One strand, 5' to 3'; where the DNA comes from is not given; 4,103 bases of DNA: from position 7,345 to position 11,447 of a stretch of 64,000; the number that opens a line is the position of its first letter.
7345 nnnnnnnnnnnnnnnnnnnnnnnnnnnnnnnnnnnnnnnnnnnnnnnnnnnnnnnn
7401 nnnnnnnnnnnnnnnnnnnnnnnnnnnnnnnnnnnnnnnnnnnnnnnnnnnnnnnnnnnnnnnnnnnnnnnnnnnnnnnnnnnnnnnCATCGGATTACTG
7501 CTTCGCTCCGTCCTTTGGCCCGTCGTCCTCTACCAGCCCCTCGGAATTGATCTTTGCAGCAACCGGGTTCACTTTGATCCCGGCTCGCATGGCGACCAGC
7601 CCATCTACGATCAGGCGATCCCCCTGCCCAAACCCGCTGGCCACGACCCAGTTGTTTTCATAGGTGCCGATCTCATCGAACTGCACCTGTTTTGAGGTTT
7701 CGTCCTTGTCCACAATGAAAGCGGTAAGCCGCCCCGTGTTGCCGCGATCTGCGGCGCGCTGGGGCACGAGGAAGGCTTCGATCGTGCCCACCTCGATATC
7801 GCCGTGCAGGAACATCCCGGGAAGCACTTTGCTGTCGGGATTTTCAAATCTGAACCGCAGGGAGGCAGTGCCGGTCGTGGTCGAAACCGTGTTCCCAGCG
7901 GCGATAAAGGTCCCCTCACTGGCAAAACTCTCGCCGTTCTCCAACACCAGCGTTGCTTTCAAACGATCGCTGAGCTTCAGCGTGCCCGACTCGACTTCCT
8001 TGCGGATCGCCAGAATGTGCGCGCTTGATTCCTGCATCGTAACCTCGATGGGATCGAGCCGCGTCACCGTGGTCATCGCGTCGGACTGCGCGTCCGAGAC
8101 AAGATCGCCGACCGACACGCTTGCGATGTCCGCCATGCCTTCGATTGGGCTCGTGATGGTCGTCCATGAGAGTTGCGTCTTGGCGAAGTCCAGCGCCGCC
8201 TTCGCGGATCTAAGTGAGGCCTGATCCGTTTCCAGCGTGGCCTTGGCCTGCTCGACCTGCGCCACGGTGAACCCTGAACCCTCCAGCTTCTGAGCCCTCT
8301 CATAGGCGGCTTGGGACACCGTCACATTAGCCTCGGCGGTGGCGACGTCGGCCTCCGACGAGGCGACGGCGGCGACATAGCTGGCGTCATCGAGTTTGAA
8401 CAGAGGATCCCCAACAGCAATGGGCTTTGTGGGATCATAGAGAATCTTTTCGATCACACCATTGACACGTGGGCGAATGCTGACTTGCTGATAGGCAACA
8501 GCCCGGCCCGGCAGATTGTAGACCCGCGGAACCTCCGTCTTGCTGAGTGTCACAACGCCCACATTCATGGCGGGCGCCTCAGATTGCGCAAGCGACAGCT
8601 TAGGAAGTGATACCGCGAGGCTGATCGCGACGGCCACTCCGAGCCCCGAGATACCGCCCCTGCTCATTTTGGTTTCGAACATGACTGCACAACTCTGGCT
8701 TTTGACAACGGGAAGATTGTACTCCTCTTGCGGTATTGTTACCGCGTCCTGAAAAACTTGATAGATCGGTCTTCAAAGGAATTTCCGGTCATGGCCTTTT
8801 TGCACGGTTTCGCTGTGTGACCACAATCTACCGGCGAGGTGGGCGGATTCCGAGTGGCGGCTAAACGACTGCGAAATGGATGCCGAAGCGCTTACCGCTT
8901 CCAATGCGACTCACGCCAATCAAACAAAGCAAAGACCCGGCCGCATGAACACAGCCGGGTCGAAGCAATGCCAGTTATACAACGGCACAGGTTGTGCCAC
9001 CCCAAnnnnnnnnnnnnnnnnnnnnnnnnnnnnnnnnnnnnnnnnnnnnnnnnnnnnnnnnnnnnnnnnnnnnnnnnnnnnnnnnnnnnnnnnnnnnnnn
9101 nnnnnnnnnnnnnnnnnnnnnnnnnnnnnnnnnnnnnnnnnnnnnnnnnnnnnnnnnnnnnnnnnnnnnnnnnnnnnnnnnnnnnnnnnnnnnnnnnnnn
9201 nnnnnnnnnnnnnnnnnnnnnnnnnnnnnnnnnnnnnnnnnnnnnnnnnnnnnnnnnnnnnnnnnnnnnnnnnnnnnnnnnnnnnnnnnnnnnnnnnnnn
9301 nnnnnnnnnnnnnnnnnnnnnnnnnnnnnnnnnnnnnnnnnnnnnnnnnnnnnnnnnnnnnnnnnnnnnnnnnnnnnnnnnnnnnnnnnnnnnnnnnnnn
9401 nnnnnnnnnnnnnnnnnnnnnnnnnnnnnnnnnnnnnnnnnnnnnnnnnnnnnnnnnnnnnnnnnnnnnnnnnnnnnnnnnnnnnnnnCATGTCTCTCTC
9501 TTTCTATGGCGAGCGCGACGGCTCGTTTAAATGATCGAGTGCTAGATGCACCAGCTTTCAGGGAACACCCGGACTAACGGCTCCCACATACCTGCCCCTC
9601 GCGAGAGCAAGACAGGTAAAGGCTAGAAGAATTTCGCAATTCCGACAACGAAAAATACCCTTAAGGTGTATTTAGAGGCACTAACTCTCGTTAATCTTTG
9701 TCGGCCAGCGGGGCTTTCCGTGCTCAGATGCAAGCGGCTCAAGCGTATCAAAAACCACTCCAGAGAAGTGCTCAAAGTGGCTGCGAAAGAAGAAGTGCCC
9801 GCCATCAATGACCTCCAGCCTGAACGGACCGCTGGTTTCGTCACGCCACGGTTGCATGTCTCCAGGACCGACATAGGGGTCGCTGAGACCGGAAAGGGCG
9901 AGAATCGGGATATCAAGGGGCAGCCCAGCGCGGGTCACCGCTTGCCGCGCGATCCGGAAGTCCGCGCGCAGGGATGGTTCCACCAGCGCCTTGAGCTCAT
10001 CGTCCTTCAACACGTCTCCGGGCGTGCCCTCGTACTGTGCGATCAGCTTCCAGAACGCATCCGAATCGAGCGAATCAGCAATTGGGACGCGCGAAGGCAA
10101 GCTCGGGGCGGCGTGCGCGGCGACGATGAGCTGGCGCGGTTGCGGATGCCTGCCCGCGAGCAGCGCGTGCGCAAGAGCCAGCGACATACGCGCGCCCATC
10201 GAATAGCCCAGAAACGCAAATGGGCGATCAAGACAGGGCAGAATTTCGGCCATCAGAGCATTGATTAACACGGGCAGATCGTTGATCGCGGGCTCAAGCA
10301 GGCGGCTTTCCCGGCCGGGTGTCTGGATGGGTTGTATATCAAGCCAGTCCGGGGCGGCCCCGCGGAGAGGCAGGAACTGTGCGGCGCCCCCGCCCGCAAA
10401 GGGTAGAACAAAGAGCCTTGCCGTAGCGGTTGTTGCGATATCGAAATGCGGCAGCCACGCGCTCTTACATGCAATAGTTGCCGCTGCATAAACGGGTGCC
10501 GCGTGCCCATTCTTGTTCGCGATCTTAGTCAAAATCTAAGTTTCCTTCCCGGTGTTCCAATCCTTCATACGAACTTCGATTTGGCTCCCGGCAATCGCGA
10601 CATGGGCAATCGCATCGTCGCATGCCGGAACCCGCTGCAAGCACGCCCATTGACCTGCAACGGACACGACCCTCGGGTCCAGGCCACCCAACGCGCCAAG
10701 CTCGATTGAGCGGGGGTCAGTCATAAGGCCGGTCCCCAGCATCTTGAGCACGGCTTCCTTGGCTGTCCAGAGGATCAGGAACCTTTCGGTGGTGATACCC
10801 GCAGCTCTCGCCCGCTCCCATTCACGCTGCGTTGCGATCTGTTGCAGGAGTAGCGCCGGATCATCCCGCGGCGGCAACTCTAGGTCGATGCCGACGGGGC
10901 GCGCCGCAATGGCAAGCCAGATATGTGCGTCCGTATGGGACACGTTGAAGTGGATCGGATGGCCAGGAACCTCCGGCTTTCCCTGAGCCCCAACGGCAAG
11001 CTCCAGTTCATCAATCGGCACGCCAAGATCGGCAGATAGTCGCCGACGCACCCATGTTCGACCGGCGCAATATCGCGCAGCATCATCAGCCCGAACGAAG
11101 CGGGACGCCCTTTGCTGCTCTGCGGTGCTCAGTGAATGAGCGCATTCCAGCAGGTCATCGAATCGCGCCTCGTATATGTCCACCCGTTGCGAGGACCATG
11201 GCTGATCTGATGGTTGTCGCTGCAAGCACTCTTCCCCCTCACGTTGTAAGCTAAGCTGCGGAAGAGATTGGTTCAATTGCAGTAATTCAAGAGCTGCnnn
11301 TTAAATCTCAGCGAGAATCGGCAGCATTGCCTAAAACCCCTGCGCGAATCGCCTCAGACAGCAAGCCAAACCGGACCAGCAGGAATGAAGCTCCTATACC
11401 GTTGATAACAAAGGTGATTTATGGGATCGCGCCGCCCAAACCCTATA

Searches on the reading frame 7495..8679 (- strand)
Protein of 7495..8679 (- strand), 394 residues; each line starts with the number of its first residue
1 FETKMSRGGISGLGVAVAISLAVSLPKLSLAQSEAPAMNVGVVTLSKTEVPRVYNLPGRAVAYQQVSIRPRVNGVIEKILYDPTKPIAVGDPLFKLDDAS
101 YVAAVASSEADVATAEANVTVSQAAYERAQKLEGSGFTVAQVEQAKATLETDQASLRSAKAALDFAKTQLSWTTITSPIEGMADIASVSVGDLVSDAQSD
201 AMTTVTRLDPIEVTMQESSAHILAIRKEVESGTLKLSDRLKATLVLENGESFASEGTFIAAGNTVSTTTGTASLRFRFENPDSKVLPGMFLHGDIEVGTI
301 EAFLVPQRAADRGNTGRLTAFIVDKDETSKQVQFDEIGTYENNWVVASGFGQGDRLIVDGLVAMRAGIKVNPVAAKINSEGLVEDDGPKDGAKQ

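Call 12: search_protein_families(library=pfam, proteins=[window:7495-8679:-], max_evalue=0.00001)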
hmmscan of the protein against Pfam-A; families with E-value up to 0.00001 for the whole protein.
window:7495-8679:- (394 aa): 2 families
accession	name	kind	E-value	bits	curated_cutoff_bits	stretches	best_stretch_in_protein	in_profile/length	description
PF16576.10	HlyD_D23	-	3.1e-10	40.1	30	1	65-290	19-213/214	Barrel-sandwich domain of CusB or HlyD membrane-fusion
PF13437.12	HlyD_3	-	9.7e-08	33.1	22.2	0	174-288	1-106/106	HlyD family secretion protein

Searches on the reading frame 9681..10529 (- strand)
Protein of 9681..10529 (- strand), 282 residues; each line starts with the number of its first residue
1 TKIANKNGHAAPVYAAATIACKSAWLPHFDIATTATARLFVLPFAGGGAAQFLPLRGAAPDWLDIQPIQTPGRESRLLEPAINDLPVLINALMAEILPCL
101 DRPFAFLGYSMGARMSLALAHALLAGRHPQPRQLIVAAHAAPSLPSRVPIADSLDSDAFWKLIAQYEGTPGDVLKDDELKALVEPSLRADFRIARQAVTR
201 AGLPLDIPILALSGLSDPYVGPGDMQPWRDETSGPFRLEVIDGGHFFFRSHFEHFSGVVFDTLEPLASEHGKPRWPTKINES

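Call 15: search_protein_families(library=pfam, proteins=[window:9681-10529:-], max_evalue=0.00001)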
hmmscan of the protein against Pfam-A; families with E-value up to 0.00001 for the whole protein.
window:9681-10529:- (282 aa): 1 family
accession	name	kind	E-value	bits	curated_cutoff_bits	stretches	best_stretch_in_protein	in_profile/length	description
PF00975.26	Thioesterase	-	6.7e-33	115.2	26.4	1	38-256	2-219/226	Thioesterase domain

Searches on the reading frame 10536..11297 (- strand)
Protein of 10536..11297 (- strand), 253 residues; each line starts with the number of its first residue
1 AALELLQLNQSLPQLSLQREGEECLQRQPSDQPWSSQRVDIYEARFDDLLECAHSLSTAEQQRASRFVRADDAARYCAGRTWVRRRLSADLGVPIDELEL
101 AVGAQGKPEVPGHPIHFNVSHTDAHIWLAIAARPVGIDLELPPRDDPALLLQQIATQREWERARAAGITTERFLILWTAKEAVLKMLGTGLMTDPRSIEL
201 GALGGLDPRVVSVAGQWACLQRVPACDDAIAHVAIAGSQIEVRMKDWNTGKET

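Call 12: search_protein_families(library=pfam, proteins=[window:10536-11297:-], max_evalue=0.00001)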
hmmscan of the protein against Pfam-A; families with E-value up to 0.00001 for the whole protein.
window:10536-11297:- (253 aa): 2 families
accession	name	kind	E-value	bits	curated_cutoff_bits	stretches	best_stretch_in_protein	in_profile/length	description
PF01648.25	ACPS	-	1.2e-14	54.7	25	1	134-202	1-78/111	4'-phosphopantetheinyl transferase superfamily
PF22624.1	AASDHPPT_N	-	1.7e-10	41.5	27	1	48-129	9-96/100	4'-phosphopantetheinyl transferase, N-terminal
